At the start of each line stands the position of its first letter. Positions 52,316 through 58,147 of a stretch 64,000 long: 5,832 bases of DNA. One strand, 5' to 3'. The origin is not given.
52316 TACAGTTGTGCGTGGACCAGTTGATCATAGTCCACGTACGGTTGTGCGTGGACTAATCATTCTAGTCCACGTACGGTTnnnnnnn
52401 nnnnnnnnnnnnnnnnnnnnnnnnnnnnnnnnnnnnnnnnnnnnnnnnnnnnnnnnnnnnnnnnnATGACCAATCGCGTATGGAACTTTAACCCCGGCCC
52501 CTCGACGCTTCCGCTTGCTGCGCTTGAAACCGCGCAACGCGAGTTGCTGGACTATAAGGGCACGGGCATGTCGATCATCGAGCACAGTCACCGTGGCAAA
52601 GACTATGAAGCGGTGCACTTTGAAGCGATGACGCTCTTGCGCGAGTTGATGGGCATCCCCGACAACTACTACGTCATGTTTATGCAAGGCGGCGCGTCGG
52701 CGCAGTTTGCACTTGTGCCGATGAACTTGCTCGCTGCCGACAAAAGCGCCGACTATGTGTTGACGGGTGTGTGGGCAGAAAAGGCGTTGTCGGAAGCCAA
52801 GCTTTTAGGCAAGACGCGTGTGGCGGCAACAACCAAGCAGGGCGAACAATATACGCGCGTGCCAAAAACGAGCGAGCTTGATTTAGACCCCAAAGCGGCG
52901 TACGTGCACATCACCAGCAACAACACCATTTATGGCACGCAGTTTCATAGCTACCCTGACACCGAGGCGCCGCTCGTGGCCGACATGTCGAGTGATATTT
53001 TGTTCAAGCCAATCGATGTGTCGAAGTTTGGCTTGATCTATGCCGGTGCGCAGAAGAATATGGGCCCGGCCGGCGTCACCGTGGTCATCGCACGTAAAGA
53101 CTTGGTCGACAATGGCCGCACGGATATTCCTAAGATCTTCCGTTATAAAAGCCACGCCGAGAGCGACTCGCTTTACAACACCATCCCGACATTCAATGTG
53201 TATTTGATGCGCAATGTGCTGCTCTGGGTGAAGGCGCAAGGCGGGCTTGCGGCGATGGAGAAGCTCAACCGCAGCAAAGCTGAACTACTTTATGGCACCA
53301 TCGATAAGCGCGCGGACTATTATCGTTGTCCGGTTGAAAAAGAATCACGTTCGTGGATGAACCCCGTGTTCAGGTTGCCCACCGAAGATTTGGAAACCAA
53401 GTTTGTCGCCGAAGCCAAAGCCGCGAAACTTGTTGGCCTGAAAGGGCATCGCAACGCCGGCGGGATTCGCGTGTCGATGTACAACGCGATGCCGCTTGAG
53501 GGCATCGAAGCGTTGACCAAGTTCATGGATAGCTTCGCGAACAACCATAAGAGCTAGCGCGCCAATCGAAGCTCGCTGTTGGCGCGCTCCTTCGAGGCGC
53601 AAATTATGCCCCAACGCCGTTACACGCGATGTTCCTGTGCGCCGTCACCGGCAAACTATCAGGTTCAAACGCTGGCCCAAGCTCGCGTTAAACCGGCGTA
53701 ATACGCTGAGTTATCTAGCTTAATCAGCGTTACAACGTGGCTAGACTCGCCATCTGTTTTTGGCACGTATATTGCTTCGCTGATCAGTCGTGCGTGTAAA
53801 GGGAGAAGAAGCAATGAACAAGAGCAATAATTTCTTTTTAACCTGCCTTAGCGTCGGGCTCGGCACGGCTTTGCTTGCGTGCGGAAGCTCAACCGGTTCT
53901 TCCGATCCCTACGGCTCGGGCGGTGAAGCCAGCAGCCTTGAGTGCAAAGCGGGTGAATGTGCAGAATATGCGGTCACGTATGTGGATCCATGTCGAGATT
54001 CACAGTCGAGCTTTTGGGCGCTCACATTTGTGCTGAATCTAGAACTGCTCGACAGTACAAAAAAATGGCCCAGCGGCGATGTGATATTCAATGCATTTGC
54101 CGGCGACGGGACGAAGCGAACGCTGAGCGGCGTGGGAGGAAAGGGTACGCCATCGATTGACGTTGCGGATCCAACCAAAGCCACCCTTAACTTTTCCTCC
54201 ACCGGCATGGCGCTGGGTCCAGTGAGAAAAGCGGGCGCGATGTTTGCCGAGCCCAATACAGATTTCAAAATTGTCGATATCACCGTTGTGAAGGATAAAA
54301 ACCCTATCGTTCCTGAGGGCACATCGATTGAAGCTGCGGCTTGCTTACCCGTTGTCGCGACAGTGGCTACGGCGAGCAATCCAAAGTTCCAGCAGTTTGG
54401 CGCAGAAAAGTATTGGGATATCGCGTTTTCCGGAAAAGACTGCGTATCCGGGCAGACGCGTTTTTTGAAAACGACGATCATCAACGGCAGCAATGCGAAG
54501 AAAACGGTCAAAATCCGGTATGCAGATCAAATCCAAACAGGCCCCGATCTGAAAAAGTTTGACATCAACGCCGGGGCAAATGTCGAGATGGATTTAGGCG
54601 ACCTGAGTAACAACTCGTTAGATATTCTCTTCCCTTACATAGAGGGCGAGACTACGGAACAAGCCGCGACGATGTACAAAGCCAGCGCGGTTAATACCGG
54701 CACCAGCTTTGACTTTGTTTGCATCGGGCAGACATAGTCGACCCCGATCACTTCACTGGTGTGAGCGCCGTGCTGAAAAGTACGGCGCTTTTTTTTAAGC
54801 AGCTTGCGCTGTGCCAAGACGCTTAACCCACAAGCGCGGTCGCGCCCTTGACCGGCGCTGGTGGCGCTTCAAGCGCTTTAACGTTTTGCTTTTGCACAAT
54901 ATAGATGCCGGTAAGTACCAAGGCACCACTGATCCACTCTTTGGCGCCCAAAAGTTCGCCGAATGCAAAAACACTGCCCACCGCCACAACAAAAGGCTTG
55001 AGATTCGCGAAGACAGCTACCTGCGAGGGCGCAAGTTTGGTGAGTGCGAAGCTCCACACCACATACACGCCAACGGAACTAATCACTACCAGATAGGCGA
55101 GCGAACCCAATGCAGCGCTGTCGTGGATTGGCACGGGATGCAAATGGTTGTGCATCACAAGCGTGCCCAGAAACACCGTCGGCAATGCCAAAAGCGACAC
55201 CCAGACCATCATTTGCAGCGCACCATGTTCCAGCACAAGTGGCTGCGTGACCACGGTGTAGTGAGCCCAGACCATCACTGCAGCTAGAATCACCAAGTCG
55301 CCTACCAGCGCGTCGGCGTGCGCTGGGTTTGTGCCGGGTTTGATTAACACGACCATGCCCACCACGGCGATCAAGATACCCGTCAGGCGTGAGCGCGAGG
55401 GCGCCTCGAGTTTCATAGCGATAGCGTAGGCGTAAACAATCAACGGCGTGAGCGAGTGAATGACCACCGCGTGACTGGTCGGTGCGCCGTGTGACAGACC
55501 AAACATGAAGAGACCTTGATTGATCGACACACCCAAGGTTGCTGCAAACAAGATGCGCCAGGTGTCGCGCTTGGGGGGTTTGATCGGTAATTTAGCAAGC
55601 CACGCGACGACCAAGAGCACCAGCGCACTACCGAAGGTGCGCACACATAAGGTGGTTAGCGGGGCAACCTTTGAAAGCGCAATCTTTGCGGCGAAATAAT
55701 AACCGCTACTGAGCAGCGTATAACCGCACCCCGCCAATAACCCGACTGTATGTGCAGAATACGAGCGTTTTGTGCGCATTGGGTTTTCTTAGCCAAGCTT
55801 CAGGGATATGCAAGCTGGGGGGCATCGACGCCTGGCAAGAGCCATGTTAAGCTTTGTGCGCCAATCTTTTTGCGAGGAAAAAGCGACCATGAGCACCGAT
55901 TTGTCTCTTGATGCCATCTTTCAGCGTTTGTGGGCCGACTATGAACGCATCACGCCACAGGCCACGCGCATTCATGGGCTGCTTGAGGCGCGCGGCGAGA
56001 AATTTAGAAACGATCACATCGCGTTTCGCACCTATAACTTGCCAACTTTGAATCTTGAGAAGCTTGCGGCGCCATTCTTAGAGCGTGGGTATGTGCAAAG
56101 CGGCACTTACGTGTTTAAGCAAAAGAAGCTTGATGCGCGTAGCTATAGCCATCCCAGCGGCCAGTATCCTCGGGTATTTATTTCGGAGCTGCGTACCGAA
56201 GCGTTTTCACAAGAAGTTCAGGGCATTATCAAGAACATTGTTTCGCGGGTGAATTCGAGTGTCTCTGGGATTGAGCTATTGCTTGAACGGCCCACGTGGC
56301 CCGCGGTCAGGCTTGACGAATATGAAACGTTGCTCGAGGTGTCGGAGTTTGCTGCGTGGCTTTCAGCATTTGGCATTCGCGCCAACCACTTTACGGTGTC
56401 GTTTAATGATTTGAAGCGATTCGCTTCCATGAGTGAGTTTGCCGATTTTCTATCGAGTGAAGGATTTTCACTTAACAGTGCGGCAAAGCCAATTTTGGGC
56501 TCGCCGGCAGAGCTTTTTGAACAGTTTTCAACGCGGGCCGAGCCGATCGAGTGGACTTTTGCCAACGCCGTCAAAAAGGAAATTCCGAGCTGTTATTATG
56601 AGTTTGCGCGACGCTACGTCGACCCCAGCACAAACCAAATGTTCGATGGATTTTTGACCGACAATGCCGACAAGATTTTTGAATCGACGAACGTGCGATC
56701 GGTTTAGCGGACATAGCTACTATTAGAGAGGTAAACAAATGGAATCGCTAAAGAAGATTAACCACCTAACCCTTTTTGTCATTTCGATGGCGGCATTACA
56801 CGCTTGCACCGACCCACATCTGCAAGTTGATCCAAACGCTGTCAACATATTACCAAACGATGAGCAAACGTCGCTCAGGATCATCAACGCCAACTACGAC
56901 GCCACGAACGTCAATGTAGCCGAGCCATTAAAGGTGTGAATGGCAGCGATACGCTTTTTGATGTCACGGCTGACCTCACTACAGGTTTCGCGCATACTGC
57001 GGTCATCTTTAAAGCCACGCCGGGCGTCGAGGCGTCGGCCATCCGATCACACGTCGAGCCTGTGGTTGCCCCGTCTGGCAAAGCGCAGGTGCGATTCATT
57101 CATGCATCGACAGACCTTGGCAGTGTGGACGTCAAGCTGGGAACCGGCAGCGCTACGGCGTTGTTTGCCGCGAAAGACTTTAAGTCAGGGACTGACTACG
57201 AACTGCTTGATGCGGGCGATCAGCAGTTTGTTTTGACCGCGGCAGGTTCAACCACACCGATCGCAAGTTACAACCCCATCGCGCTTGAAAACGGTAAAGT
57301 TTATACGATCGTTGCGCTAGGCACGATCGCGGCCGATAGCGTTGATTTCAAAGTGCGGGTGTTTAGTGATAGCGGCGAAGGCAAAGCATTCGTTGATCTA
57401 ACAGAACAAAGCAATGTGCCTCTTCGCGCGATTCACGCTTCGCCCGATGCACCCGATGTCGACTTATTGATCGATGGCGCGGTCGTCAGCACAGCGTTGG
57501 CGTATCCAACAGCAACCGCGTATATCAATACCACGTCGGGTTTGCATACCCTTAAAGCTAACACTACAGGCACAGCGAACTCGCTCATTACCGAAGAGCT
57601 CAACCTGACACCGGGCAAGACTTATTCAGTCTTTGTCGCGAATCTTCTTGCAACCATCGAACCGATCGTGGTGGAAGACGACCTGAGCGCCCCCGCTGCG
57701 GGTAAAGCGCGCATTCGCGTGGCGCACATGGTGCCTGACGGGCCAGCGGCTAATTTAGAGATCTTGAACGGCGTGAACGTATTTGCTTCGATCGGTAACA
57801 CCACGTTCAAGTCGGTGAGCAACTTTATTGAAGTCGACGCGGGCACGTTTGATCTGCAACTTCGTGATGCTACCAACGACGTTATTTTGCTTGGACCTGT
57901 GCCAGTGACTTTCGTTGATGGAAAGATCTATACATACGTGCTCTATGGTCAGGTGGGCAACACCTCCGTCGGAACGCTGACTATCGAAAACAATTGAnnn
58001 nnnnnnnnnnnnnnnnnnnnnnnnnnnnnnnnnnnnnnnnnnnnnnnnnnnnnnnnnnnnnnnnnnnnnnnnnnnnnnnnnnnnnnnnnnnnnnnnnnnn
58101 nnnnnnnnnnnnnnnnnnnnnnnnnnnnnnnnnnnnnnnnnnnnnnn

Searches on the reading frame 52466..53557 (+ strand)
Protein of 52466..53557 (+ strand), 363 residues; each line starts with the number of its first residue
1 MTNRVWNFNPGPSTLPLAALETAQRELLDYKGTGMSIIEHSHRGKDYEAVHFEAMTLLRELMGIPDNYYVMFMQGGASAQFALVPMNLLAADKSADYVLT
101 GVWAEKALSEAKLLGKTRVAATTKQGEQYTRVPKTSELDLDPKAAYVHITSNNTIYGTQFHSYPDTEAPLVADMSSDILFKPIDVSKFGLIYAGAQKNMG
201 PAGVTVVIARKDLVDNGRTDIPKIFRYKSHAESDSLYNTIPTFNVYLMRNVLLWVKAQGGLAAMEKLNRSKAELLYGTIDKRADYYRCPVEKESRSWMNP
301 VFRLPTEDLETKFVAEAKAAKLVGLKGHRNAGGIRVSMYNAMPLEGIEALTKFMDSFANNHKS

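Call 26: find_encoding_contigs(protein=window:52466-53557:+, flank=10000, max_places=10)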
Protein window:52466-53557:+ (363 aa): no gene with exactly this product is on record in the collection.

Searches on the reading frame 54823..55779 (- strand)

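Call 31: search_protein_families(library=pfam, proteins=[window:54823-55779:-])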
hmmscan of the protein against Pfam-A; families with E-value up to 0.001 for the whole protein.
window:54823-55779:- (318 aa): 1 family
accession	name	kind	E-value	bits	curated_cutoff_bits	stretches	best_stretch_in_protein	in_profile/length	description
PF00892.27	EamA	-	2.6e-32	112.3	28.2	2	13-145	3-133/135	EamA-like transporter family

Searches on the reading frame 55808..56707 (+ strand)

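Call 31: search_protein_families(library=pfam, proteins=[window:55808-56707:+])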
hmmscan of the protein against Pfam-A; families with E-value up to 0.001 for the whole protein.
window:55808-56707:+ (299 aa): 1 family
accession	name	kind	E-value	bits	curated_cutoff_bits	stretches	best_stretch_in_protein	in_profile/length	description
PF07063.19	HGLS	-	9.6e-27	94.7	25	1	63-271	44-284/386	2-oxoadipate dioxygenase/decarboxylase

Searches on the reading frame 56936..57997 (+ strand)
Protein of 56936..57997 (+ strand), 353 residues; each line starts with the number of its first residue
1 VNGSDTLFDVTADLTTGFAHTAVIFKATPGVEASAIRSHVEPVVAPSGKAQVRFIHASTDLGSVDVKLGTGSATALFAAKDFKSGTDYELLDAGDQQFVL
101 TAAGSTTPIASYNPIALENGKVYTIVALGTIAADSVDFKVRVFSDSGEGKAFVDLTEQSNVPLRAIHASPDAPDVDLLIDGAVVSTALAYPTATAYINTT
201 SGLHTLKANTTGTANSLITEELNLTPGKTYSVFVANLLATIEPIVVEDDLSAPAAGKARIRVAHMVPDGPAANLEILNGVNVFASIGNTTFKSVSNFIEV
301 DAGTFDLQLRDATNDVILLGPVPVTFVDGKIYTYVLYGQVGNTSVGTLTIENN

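Call 31: search_protein_families(library=pfam, proteins=[window:56936-57997:+])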
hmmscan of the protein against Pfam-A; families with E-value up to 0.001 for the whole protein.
window:56936-57997:+ (353 aa): 1 family
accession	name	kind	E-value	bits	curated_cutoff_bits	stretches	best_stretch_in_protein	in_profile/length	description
PF14344.12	DUF4397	-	1.1e-51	174.9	30.6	4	163-272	3-116/119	Domain of unknown function (DUF4397)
